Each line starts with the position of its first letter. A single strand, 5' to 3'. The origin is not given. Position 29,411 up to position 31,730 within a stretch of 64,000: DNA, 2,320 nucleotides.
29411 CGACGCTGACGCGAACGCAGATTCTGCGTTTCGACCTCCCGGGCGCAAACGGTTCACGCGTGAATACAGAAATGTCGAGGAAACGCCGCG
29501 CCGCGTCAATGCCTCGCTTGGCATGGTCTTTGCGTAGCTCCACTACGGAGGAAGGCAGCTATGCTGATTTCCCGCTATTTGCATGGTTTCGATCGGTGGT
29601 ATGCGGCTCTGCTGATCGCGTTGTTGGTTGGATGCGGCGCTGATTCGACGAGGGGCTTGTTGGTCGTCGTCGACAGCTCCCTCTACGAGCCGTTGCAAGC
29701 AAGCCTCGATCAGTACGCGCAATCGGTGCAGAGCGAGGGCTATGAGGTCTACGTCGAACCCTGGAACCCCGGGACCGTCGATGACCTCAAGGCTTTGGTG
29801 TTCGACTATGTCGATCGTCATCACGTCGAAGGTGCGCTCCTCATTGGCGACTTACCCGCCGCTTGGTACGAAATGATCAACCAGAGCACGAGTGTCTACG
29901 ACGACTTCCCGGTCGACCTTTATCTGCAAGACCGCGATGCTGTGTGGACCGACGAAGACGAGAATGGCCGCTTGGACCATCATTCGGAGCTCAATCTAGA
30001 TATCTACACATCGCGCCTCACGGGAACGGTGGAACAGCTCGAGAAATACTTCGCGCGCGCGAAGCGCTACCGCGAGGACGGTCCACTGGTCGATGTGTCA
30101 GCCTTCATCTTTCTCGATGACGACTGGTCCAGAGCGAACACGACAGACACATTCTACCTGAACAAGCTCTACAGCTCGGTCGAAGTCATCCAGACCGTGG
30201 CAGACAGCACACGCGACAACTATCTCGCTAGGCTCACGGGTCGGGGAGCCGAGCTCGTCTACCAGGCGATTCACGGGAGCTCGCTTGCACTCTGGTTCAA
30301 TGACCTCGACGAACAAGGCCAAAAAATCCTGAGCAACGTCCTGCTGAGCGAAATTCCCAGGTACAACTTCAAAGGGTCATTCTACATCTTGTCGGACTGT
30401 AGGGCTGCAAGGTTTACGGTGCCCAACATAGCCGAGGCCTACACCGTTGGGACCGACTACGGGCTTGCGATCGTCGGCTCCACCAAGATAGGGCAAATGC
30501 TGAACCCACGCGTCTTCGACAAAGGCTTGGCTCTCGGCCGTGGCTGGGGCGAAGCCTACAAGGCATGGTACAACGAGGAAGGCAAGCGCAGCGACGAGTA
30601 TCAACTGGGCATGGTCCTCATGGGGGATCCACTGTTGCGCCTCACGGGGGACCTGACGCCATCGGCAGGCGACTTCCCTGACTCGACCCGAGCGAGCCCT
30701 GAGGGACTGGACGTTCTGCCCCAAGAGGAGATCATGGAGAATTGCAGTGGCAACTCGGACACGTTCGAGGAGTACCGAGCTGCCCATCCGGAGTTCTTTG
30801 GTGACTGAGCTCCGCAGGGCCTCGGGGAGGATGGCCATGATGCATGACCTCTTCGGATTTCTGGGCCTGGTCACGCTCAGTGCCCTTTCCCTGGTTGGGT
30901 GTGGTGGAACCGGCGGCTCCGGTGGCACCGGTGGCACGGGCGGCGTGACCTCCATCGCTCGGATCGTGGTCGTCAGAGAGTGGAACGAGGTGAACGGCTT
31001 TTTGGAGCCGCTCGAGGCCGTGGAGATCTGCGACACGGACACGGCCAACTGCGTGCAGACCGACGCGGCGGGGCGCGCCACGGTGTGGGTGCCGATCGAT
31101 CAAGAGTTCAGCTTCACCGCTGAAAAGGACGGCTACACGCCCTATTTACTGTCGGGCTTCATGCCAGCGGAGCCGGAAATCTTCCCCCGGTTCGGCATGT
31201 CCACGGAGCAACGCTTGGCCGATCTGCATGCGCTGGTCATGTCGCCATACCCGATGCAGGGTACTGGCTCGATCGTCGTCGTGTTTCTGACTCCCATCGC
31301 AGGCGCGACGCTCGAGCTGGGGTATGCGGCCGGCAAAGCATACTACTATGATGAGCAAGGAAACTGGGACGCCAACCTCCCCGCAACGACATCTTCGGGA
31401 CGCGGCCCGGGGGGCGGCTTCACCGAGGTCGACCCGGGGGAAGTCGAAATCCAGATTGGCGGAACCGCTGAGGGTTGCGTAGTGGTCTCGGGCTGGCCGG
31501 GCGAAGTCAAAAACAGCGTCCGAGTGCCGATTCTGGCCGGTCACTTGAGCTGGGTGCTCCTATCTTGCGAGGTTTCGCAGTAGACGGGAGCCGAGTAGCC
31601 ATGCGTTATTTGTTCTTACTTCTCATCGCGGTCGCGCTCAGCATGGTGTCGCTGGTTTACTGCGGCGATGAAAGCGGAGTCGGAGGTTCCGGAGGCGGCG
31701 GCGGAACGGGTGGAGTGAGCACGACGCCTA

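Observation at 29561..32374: Three-gene lipoprotein cassette: C25/gingipain-like peptidase homologue plus two tandem paralogous Gly-tethered lipoproteins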

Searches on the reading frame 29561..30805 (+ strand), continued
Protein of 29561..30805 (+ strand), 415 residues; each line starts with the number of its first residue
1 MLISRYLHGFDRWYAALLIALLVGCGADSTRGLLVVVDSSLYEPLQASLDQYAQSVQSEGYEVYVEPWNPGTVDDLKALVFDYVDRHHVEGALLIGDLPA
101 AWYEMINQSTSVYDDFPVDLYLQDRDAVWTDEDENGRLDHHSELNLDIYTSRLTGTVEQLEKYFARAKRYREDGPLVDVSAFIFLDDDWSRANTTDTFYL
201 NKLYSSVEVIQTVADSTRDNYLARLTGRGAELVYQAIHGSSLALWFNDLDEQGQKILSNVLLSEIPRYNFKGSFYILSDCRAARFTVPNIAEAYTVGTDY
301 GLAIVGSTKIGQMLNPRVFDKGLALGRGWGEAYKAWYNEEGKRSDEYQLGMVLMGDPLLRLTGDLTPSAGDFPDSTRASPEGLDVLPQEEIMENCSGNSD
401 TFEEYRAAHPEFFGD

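Call 66: search_protein_families(library=pfam, alignment_id=A4, max_evalue=0.01)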
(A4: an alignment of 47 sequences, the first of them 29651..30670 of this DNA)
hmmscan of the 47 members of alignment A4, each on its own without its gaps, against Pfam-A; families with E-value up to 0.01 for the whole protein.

A. member 1, window:29651-30670:+ (340 aa): 1 family
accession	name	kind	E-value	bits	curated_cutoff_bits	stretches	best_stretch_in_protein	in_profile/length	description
PF01364.23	Peptidase_C25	-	2.3e-08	34.1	23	1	16-331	10-374/374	Peptidase family C25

B. families by the number of members that match (of 47 scanned): 20 families
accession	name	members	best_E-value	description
PF01364.23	Peptidase_C25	27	9.7e-18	Peptidase family C25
PF18962.6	Por_Secre_tail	2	3.7e-13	Secretion system C-terminal sorting domain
PF00404.24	Dockerin_1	2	8.2e-11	Dockerin type I domain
PF18911.6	PKD_4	2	2.5e-10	PKD domain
PF00801.26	PKD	2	7.2e-07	PKD domain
PF13860.13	FlgD_ig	2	2.4e-06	FlgD Ig-like domain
PF13585.12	CHU_C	2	0.0037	CHU_C Type IX secretion signal domain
PF18666.6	CBM64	1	8.5e-27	Carbohydrate-binding module 64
PF05048.19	NosD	1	3.1e-16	Periplasmic copper-binding protein (NosD)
PF12947.13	EGF_3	1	2.6e-09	EGF domain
PF13229.12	Beta_helix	1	2.8e-08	Right handed beta helix region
PF07645.21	EGF_CA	1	3.2e-08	Calcium-binding EGF domain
PF22352.2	K319L-like_PKD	1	9.7e-07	K319L-like, PKD domain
PF13088.12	BNR_2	1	3.7e-05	BNR repeat-like domain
PF02412.23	TSP_3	1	0.00017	Thrombospondin type 3 repeat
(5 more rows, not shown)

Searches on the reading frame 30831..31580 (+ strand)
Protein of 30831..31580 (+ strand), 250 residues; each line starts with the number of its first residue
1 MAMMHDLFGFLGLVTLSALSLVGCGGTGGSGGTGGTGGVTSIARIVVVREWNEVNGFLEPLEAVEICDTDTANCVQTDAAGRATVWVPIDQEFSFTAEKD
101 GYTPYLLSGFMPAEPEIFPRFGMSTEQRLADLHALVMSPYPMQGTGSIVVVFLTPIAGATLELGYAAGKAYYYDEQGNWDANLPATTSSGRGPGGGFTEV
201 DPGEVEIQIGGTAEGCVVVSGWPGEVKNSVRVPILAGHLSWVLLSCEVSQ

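Call 6: search_protein_families(library=pfam, proteins=[window:30831-31580:+], max_evalue=1)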
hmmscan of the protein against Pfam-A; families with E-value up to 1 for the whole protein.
window:30831-31580:+ (250 aa): 1 family
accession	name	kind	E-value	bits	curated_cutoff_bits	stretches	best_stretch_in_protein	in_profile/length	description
PF13620.12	CarboxypepD_reg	-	0.097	13.5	32.3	0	68-105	25-62/82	Carboxypeptidase regulatory-like domain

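Call 7: search_protein_families(library=ncbifam, proteins=[window:30831-31580:+], max_evalue=1)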
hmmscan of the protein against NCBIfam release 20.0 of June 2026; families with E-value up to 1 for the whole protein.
window:30831-31580:+ (250 aa): 2 families
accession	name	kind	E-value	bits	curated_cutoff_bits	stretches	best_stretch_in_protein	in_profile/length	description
NF040901.1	SeO3_TeO2_ExtH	equivalog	0.13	11.2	200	1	4-30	4-30/430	selenite/tellurite reduction operon rhodanese-like protein ExtH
NF058595.1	invert_tail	domain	0.3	11.4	37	1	10-37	58-85/113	lipo-invert putative C-terminal anchoring domain-containing protein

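Call 11: find_homologous_proteins(query=window:30831-31580:+, max_evalue=0.001)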
Query window:30831-31580:+ (250 aa): 77 proteins with E <= 0.001 among 8000 candidates.
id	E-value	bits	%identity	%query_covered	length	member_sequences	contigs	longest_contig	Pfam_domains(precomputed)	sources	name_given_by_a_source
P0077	1.3e-164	564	100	100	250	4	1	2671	-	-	-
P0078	2.5e-96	340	43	80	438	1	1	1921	-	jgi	-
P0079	5.0e-95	336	61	99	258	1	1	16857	-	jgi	jgi:hypothetical protein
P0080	1.1e-92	328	61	99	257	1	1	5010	-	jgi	jgi:hypothetical protein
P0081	1.7e-87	311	58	99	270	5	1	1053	-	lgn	-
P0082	2.3e-85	304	56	99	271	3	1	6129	-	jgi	-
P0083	4.1e-82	294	56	99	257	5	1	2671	-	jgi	jgi:hypothetical protein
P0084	1.3e-81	292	57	98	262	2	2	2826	-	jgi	jgi:hypothetical protein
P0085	3.3e-77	277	54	99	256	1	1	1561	-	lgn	-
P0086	3.4e-74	268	54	83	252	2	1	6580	-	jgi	-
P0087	1.3e-70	256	51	98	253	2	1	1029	-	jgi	jgi:hypothetical protein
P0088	1.8e-68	249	56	81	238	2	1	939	-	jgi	jgi:hypothetical protein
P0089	1.2e-67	246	52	97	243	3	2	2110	-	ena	-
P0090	6.3e-67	244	51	84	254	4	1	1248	PF13620.13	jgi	jgi:hypothetical protein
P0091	4.1e-66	241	51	98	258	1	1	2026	-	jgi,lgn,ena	-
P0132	1.5e-28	118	36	91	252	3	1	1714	PF13620.13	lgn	-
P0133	2.5e-28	117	34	75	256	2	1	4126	PF13620.13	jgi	jgi:hypothetical protein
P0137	5.0e-27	113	31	98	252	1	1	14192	PF13620.13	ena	-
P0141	1.5e-26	111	33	94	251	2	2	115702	PF13715.13,PF13620.13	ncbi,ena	ncbi:MAG: hypothetical protein WAU39_07255 [Polyangiales bacterium]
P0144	1.1e-23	102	33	74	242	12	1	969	PF13620.13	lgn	-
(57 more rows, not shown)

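Call 28: predict_structure(alignment_id=A2)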
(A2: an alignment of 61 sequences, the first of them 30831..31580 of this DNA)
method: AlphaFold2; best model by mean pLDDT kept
length: 250 residues; sequences in the alignment: 61
mean_pLDDT: 89.0   pTM: 0.81
mean pLDDT of the five models: 89.0, 88.1, 87.9, 87.7, 87.7
residues with pLDDT >= 90: 191; 70-90: 21; 50-70: 30; < 50: 8
segments of 3 or more residues with pLDDT < 50: 1-3, 23-25
pLDDT, mean of each block of 10 residues (from residue 1): 52 56 50 63 96 94 98 97 96 97 97 85 97 98 98 95 96 95 92 90 98 96 97 98 92
secondary structure, 60 per line:
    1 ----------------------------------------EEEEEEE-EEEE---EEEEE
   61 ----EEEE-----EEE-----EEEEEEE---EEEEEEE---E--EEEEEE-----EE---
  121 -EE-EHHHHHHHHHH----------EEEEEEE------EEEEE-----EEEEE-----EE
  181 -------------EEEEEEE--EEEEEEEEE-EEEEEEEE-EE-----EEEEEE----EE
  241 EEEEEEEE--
elements in order: E41-47 E49-52 E56-60 E65-68 E74-76 E82-88 E92-98 E105-110 H126-135 E146-152 E159-163 E169-173 E194-200 E203-211 E213-220 E229-234 E239-248

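Call 31: find_related_loci(query=A3, collection=metagenome_contigs, flank=10000)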
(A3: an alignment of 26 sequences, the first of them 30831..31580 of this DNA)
Query A3 (250 aa) in metagenome_contigs; peptide patterns used: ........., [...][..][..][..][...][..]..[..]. (x = any residue, [..] = any of these).
508 stretches matched a pattern; 61 encode a relative of the query (tblastn E <= 1e-3); 61 distinct loci.
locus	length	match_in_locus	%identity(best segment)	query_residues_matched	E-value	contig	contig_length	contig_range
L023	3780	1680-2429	96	1-250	5e-168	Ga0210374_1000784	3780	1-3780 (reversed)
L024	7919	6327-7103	55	3-250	7e-81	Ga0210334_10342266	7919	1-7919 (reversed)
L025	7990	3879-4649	53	3-247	5e-73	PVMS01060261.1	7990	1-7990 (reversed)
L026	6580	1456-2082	54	40-247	1e-68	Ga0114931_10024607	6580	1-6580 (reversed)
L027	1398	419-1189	51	3-247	6e-70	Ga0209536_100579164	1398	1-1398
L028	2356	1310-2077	49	4-248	1e-64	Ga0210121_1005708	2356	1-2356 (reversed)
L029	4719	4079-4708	50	39-247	2e-63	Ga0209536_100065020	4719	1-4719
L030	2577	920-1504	54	56-247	3e-62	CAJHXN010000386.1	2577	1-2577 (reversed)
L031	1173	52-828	47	3-247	2e-62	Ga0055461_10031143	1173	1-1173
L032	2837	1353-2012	49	34-248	6e-54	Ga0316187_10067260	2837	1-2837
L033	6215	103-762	49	34-248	1e-53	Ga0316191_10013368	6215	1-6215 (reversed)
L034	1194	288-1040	46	3-247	1e-56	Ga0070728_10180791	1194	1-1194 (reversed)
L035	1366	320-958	46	39-247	3e-51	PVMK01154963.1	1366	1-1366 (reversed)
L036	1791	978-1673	41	3-248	3e-48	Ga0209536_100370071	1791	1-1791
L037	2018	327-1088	43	3-247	1e-47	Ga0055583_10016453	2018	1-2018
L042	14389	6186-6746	42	60-247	9e-42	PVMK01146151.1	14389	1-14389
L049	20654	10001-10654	42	33-246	5e-35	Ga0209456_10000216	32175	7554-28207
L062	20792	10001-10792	30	3-246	5e-26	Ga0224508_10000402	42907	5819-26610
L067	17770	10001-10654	36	52-247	2e-25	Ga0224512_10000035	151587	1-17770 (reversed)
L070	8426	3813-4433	32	60-247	1e-23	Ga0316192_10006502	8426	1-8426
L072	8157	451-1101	35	55-247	4e-22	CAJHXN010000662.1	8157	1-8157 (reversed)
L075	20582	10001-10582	35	61-233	3e-21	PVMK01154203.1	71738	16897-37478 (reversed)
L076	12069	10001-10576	34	67-247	2e-21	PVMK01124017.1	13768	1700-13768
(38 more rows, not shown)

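Call 33: fold_search(model_id=the predicted structure, library=pdb)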
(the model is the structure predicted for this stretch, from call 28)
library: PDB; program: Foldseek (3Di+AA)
matches with E <= 10: 873; with E <= 0.001: 25
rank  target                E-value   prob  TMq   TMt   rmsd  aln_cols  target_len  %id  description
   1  5hbb_B                3.7e-06  1.00  0.24  0.23  19.4       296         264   13  Crystal structure of shaft pilin spaA from Lactobacillus rhamnosus GG - E139A mutant (released 2016-07-20)
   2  5f44_A                5.1e-06  1.00  0.24  0.23  19.5       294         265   14  Crystal structure of shaft pilin spaA from Lactobacillus rhamnosus GG (released 2016-07-20)
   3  6fwv_B                5.4e-06  1.00  0.24  0.12  18.0       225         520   12  The Bacillus anthracis TIE protein (released 2018-08-08)
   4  5f44_C                5.4e-06  1.00  0.23  0.22  19.6       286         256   14  Crystal structure of shaft pilin spaA from Lactobacillus rhamnosus GG (released 2016-07-20)
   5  5j4m_C                5.4e-06  1.00  0.22  0.22  19.4       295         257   12  Crystal structure of shaft pilin SpaA from Lactobacillus rhamnosus GG - E269A/D295N double mutant (released 2016-07-20)
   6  6fwv_A                1.3e-05  1.00  0.24  0.12  17.6       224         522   12  The Bacillus anthracis TIE protein (released 2018-08-08)
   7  5hts_B                1.4e-05  1.00  0.25  0.23  18.9       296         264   13  Crystal structure of shaft pilin spaA from Lactobacillus rhamnosus GG - D295N mutant (released 2016-07-20)
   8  10ps                  1.4e-05  1.00  0.24  0.13  20.8       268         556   13  Crystal structure of SdrD A2-A3-B1-B2 domains from Staphylococcus aureus JH1 (released 2026-02-11)
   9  5hts_A                2.2e-05  1.00  0.23  0.22  19.1       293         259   13  Crystal structure of shaft pilin spaA from Lactobacillus rhamnosus GG - D295N mutant (released 2016-07-20)
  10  3phs                  2.7e-05  1.00  0.26  0.27  16.3       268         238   13  Crystal Structure of GBS52, the minor pilin in gram-positive pathogen Streptococcus agalactiae (released 2010-11-17)
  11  6vjb                  4.7e-05  0.99  0.20  0.05  19.4       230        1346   11  Crystal structure of a catalytically inactive CXC Chemokine-degrading protease SpyCEP from Streptococcus pyogenes (released 2020-04-15)
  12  5hts_E                5.0e-05  1.00  0.25  0.26  18.3       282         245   13  Crystal structure of shaft pilin spaA from Lactobacillus rhamnosus GG - D295N mutant (released 2016-07-20)
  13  5hts_D                5.3e-05  0.99  0.23  0.22  19.5       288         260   14  Crystal structure of shaft pilin spaA from Lactobacillus rhamnosus GG - D295N mutant (released 2016-07-20)
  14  5hts_C                5.5e-05  0.99  0.23  0.23  19.5       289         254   13  Crystal structure of shaft pilin spaA from Lactobacillus rhamnosus GG - D295N mutant (released 2016-07-20)
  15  4oq1                  9.5e-05  0.99  0.23  0.19  18.1       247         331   12  Structure of the Streptococcal ancillary pilin (released 2014-04-23)
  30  1qmu_A                1.7e-03  1.00  0.25  0.17   3.7        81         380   17  Duck carboxypeptidase D domain II (released 2000-10-13)
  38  2nsm                  3.8e-03  1.00  0.27  0.18   2.3        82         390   18  Crystal structure of the human carboxypeptidase N (Kininase I) catalytic domain (released 2007-04-24)
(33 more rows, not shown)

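Call 37: search_protein_families(library=pfam, proteins=[L070:4138-5916:+], max_evalue=0.01)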
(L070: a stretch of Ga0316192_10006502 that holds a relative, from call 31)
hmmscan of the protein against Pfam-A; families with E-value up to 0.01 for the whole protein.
L070:4138-5916:+ (593 aa): 0 families

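Call 38: search_protein_families(library=ncbifam, proteins=[L070:4138-5916:+], max_evalue=0.01)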
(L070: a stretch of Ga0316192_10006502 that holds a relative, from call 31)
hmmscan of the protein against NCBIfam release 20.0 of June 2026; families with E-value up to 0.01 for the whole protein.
L070:4138-5916:+ (593 aa): 1 family
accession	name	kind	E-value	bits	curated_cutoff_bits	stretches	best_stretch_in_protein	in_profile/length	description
NF041518.1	choice_anch_Q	domain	1.6e-21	76.3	25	1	533-588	3-57/58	choice-of-anchor Q domain-containing protein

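Call 54: search_protein_families(library=pfam, proteins=[L062:10822-11970:+, L072:1094-2278:+, L049:8967-9947:+, L076:8432-9511:+, L076:10798-11796:+, L042:7867-9828:+, L067:8767-9504:+, L075:7760-8650:-, L024:3813-4556:+, L024:1980-2828:+], max_evalue=0.01)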
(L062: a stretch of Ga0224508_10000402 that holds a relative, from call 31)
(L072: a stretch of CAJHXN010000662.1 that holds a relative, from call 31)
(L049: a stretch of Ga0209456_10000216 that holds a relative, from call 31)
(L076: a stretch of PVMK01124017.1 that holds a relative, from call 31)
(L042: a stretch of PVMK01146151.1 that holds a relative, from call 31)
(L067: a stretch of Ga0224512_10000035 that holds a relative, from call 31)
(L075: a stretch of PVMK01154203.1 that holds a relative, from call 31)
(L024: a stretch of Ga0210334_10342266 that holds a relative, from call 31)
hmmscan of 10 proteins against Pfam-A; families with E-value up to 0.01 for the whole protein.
L062:10822-11970:+ (383 aa): 1 family
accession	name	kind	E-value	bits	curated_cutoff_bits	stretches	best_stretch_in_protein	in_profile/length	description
PF00144.29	Beta-lactamase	-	9.2e-39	133.9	27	1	60-357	1-308/329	Beta-lactamase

L072:1094-2278:+ (395 aa): 3 families
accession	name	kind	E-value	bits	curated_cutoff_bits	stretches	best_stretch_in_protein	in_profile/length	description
PF11288.14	DUF3089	-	8.4e-44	150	23.4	1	92-290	2-205/207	Protein of unknown function (DUF3089)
PF12146.15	Hydrolase_4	-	0.00022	21.1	27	1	157-217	52-108/239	Serine aminopeptidase, S33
PF12697.13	Abhydrolase_6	-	0.005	18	26.3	1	158-245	42-94/217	Alpha/beta hydrolase family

L049:8967-9947:+ (327 aa): 0 families

L076:8432-9511:+ (360 aa): 0 families

L076:10798-11796:+ (333 aa): 4 families
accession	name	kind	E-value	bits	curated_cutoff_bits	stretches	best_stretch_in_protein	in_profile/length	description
PF08450.18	SGL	-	3.1e-48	165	26.3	1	75-318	1-244/246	SMP-30/Gluconolactonase/LRE-like region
PF01436.27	NHL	-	0.0003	21.1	20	0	214-233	2-20/28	NHL repeat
PF24684.1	Vgb_lyase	-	0.00055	19.3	50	1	85-236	149-286/290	Virginiamycin B lyase family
PF25021.1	TEN_NHL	-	0.0054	16.2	27.1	0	158-178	140-160/357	Teneurin NHL domain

L042:7867-9828:+ (654 aa): 0 families

L067:8767-9504:+ (246 aa): 0 families

L075:7760-8650:- (297 aa): 2 families
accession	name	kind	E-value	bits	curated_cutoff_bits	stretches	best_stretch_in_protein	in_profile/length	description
PF00050.26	Kazal_1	-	4e-20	72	21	3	251-279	1-30/49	Kazal-type serine protease inhibitor domain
PF07648.20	Kazal_2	-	2.8e-14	53.4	22.8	3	255-289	3-45/48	Kazal-type serine protease inhibitor domain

L024:3813-4556:+ (248 aa): 0 families

L024:1980-2828:+ (283 aa): 0 families
